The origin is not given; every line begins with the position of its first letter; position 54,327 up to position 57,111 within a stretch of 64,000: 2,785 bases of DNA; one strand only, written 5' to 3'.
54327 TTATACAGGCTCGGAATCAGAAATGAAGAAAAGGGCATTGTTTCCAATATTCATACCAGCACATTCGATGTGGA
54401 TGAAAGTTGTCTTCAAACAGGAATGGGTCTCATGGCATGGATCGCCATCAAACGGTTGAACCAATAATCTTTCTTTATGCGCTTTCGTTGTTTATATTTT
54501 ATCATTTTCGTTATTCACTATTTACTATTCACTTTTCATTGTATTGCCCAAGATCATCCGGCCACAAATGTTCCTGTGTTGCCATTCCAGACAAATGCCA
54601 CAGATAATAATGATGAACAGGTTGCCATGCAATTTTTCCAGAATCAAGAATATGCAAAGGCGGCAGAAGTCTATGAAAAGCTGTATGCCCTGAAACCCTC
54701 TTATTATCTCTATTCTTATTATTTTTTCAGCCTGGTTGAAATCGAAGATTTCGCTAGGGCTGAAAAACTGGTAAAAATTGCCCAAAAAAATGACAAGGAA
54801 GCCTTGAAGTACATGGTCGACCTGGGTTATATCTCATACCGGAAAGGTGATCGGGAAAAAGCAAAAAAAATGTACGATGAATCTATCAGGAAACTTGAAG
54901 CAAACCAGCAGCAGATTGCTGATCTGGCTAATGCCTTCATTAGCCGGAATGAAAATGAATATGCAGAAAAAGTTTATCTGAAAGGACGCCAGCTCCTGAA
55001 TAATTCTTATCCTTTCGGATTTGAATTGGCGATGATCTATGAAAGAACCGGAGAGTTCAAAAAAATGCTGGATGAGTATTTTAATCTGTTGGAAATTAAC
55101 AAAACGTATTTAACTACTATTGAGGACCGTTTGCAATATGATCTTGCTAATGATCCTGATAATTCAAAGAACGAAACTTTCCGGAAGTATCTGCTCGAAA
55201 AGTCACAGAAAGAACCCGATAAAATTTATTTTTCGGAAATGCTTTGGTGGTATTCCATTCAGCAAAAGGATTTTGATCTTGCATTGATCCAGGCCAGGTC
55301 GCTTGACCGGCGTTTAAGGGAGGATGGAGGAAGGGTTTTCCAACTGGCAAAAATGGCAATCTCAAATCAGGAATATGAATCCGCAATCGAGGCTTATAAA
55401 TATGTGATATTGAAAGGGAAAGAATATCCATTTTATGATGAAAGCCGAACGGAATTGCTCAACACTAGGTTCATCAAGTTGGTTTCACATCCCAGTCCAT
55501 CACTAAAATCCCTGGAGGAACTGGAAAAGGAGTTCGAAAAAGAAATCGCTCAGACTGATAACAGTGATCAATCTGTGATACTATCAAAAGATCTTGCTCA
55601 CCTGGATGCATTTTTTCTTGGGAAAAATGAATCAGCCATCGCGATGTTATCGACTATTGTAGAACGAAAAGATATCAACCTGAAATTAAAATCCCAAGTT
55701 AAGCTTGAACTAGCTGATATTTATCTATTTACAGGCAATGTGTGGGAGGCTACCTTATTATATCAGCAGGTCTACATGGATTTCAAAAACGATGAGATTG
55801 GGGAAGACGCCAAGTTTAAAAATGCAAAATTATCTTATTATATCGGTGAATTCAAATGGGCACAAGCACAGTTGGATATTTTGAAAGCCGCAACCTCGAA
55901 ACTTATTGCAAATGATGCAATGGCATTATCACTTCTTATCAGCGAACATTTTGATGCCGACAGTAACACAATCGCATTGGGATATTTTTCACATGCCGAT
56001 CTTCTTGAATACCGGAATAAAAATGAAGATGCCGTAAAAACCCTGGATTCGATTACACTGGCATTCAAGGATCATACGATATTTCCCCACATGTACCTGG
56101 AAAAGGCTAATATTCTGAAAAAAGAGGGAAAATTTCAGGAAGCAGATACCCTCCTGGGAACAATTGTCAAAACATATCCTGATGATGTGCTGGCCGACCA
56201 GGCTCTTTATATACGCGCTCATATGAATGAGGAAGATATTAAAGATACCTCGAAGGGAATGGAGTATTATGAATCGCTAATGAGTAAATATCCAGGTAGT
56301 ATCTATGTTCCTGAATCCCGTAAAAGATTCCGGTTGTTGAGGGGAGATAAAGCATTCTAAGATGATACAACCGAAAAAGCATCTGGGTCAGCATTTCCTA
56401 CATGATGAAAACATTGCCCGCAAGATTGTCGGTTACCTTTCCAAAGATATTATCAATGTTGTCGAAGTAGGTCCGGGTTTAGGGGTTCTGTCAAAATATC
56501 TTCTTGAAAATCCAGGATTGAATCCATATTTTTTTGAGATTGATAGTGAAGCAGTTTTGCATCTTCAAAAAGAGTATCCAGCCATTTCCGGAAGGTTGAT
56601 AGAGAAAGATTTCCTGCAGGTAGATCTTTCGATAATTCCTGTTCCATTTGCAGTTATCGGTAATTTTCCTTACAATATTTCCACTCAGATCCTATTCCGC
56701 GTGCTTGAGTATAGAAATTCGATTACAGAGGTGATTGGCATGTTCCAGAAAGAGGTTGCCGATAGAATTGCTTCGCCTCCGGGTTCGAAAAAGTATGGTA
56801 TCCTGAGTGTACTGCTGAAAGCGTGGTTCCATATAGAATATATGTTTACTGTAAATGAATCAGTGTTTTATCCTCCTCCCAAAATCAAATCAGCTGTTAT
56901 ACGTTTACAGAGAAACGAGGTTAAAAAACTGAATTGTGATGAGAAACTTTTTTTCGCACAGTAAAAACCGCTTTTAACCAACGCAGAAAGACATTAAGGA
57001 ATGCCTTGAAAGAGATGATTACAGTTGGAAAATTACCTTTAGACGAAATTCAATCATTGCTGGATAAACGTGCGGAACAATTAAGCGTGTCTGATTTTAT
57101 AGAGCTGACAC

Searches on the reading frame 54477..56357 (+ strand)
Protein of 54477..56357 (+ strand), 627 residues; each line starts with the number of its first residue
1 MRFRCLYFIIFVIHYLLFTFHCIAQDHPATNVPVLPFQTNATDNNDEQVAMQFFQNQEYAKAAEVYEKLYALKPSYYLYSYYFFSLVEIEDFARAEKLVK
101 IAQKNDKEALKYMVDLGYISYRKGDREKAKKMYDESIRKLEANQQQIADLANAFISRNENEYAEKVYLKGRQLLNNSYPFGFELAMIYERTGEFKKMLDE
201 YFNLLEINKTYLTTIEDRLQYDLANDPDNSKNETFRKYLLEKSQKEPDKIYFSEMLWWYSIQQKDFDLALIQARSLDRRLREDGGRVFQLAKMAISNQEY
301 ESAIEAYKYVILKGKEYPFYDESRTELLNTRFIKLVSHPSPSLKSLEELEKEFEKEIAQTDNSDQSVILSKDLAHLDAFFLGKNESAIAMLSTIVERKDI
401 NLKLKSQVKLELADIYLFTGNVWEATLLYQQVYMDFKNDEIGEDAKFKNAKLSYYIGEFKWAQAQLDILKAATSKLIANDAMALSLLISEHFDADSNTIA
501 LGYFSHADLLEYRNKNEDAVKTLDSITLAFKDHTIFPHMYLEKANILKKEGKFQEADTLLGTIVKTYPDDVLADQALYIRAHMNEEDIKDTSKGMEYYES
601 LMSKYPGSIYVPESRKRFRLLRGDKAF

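Call 10: search_protein_families(library=ncbifam, proteins=[window:54477-56357:+], max_evalue=0.001)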
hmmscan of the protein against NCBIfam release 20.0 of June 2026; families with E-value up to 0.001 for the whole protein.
window:54477-56357:+ (627 aa): 6 families
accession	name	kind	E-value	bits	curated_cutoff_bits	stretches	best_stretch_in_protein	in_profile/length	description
TIGR03302.1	OM_YfiO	subfamily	2.3e-09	37.1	81.4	1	507-622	40-162/239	outer membrane protein assembly factor BamD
TIGR02795.1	tol_pal_ybgF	equivalog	2.6e-08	34.5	90.1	1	504-575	43-114/119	tol-pal system protein YbgF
TIGR02917.1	PEP_TPR_lipo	equivalog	2e-07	29.3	312.2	1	122-309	443-626/899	XrtA/PEP-CTERM system TPR-repeat protein PrsT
NF008068.0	PRK10803.1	equivalog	5.3e-05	23.3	383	1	503-617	146-259/263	cell division protein CpoB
NF033920.0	C39_PA2778_fam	equivalog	8.7e-05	22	150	0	92-171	172-251/255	PA2778 family cysteine peptidase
NF040959.1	MamA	equivalog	9.6e-05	21.9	200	0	105-210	32-137/204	magnetosome protein MamA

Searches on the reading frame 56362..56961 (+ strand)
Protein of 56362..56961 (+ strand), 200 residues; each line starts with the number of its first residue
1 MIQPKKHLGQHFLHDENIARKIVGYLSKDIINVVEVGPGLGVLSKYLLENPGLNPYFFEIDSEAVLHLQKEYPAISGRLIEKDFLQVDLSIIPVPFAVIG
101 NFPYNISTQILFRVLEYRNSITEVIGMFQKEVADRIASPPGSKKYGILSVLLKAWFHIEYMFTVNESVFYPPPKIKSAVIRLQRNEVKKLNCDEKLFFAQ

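Call 10: search_protein_families(library=ncbifam, proteins=[window:56362-56961:+], max_evalue=0.001)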
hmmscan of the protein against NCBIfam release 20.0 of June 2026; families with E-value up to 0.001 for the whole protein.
window:56362-56961:+ (200 aa): 21 families
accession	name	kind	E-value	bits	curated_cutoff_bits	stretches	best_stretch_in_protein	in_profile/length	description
TIGR00755.1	ksgA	equivalog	3.9e-58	196.8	171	1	3-197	2-197/256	16S rRNA (adenine(1518)-N(6)/adenine(1519)-N(6))-dimethyltransferase RsmA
NF000499.2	Erm23S_rRNA_broad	equivalog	2.2e-33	115.6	212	1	8-194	1-182/244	23S ribosomal RNA methyltransferase Erm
NF011486.0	PRK14896.1-1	equivalog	8.5e-28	97.2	450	1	7-198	25-215/284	16S ribosomal RNA methyltransferase A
NF000337.1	erm_SHROVE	exception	9e-19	67.7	320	1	5-190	3-184/248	ErmE/ErmH/ErmO/ErmR family 23S rRNA (adenine(2058)-N(6))-methyltransferase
NF042988.1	Erm46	exception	8.6e-16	58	503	1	5-188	8-183/255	23S rRNA (adenine(2058)-N(6))-methyltransferase Erm(46)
NF042938.1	Erm55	exception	3.1e-15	55.9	525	1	6-191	9-186/270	23S rRNA (adenine(2058)-N(6))-methyltransferase Erm(55)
NF011489.0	PRK14896.1-5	equivalog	1.8e-13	50.6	236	1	7-185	2-158/217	16S ribosomal RNA methyltransferase A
NF012223.0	erm_F_23S_MT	exception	2.7e-12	46.6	575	1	4-186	7-186/266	23S rRNA (adenine(2058)-N(6))-methyltransferase Erm(F)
NF012218.0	erm_38_23S_MT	exception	3.6e-11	42.6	800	1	5-186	8-189/386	23S rRNA (adenine(2058)-N(6))-methyltransferase Erm(38)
NF000077.1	Erm42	exception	8.3e-11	41.7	600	1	10-189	20-196/303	23S rRNA (adenine(2058)-N(6))-methyltransferase Erm(42)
NF012219.1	erm_C_23S_MT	exception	1.5e-09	37.8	530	1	28-188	29-182/244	23S rRNA (adenine(2058)-N(6))-methyltransferase Erm(C)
NF012220.1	erm_B_23S_MT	exception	7e-09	35.6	525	1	9-187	8-180/245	23S rRNA (adenine(2058)-N(6))-methyltransferase Erm(B)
NF000087.1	ErmO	exception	9.1e-09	35.1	450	1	5-187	8-188/259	23S rRNA (adenine(2058)-N(6))-methyltransferase Erm(O)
NF000412.1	Erm43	exception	1.4e-08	34.6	500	1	31-195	32-189/243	23S rRNA (adenine(2058)-N(6))-methyltransferase Erm(43)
NF000411.1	Erm45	exception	1.5e-08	34.8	525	1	8-185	7-178/245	23S rRNA (adenine(2058)-N(6))-methyltransferase Erm(45)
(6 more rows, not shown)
